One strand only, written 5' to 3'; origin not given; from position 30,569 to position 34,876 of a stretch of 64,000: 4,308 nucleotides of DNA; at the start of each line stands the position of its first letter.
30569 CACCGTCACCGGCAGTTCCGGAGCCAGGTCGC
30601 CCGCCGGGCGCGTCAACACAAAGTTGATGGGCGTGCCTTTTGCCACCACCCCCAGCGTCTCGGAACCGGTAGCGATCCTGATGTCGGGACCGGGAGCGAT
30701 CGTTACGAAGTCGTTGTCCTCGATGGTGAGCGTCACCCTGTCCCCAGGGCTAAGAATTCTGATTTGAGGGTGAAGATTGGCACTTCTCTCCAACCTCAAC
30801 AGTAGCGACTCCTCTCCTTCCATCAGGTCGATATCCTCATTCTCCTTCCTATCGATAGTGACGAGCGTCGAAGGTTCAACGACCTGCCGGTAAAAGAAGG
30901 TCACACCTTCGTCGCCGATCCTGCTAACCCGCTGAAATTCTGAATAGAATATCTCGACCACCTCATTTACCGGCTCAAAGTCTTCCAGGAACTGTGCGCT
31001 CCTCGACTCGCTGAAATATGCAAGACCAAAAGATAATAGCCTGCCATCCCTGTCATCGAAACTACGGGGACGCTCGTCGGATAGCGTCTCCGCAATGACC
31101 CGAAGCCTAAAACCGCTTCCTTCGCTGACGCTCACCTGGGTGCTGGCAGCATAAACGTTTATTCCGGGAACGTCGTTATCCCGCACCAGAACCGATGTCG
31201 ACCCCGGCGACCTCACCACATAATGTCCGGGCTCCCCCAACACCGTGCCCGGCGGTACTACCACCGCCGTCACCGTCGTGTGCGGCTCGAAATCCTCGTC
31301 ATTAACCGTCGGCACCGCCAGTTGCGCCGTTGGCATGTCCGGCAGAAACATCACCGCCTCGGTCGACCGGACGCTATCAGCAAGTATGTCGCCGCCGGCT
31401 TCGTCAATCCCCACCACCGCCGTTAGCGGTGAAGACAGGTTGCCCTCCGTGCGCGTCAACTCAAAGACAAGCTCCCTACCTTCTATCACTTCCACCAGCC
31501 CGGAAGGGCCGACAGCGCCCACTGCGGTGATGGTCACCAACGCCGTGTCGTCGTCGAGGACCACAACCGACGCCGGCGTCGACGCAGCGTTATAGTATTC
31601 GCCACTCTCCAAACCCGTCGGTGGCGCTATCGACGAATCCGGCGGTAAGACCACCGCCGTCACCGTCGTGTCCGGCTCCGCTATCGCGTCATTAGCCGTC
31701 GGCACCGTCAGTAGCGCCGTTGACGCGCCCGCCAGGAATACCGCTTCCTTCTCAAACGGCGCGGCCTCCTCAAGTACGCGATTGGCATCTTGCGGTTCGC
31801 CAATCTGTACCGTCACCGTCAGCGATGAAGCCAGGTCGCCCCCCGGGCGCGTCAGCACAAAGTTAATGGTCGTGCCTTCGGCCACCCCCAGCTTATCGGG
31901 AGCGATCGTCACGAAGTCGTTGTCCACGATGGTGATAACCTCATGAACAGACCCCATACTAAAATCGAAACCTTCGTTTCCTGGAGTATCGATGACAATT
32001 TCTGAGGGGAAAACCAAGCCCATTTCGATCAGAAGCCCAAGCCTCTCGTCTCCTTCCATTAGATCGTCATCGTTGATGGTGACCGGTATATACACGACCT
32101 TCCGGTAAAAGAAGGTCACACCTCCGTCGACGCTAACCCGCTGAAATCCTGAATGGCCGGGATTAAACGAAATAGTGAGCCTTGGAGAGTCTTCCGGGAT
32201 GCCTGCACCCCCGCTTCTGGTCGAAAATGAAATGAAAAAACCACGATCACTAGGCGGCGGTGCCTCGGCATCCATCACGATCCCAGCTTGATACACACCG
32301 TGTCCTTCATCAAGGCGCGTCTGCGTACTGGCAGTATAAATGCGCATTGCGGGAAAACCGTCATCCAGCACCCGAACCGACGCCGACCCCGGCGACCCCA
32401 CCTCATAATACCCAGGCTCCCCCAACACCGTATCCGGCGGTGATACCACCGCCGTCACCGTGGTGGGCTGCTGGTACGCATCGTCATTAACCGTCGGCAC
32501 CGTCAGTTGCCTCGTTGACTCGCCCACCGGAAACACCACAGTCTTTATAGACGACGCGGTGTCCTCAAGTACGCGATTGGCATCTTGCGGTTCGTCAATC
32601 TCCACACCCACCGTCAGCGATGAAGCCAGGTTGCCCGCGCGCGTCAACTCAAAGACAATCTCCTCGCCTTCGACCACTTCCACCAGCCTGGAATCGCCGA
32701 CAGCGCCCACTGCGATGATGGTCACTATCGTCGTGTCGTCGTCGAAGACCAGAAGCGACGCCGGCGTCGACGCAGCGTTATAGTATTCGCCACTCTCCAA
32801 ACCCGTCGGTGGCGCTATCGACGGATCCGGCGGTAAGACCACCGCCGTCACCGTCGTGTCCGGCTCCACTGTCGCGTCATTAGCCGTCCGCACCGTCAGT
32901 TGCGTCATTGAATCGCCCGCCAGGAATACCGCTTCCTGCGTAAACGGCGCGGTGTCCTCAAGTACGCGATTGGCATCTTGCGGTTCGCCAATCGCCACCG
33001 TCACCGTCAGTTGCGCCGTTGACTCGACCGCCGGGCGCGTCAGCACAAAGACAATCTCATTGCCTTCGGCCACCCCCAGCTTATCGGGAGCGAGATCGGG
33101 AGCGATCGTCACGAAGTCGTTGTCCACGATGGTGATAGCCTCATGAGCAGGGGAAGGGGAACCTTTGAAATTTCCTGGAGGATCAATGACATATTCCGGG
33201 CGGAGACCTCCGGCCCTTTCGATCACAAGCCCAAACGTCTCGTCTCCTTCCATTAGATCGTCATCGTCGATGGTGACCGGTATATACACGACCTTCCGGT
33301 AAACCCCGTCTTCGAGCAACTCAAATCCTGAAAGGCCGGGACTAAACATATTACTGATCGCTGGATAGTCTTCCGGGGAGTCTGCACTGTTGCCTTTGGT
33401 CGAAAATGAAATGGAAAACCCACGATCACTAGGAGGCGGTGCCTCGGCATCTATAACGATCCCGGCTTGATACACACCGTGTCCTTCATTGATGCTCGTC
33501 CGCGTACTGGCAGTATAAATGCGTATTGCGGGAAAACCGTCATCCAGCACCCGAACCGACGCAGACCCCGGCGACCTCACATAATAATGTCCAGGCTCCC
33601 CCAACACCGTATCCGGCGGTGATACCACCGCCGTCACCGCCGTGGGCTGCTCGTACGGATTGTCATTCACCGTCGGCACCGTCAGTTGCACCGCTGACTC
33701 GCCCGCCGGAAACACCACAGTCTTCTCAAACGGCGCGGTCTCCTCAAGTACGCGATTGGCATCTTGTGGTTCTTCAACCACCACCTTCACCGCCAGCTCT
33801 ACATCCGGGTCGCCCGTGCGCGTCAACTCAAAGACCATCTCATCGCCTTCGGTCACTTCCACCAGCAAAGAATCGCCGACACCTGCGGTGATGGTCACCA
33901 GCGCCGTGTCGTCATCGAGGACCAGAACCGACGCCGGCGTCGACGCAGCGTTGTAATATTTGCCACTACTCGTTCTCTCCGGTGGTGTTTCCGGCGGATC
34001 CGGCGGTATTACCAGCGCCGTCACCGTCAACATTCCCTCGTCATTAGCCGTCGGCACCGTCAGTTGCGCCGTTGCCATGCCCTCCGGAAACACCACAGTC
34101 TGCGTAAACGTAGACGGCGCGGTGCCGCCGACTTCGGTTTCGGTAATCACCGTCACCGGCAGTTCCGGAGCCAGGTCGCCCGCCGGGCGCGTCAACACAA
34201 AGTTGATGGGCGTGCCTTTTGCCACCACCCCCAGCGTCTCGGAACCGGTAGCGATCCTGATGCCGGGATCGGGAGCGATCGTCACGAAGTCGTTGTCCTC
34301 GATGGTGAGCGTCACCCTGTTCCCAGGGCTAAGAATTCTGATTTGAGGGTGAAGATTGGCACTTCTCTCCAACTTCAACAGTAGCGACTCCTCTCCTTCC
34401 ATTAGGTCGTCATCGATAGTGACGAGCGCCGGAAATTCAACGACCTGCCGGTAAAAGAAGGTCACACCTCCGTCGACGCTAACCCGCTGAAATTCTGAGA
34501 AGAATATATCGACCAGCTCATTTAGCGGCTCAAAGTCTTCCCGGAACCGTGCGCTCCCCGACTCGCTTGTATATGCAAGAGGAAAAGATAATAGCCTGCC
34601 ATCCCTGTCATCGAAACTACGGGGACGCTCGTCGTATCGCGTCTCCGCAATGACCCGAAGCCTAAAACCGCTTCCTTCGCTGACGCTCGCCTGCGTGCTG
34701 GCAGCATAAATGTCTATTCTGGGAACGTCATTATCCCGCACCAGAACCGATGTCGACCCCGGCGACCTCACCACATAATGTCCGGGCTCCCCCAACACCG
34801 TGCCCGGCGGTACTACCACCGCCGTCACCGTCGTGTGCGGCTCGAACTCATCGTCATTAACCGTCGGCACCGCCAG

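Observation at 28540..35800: Localized ~100-145-bp hypervariable cassettes embedded in near-identical frameworks of the a-type Calx-beta-like domains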

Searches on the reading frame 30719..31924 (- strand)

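Call 12: search_protein_families(library=pfam, proteins=[window:30719-31924:-], max_evalue=0.1)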
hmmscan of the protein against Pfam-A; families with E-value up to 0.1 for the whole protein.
window:30719-31924:- (402 aa): 1 family
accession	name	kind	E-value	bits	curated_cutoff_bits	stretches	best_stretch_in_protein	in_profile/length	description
PF03160.20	Calx-beta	-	0.023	15.2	27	0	188-251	60-119/119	Calx-beta domain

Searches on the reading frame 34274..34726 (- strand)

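Call 85: search_protein_families(library=pfam, proteins=[window:34274-34726:-], max_evalue=10)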
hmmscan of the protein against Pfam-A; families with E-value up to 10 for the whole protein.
window:34274-34726:- (151 aa): 1 family
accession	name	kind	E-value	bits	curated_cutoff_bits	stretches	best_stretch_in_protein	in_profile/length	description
PF03160.20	Calx-beta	-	0.0031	18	27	1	101-146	76-119/119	Calx-beta domain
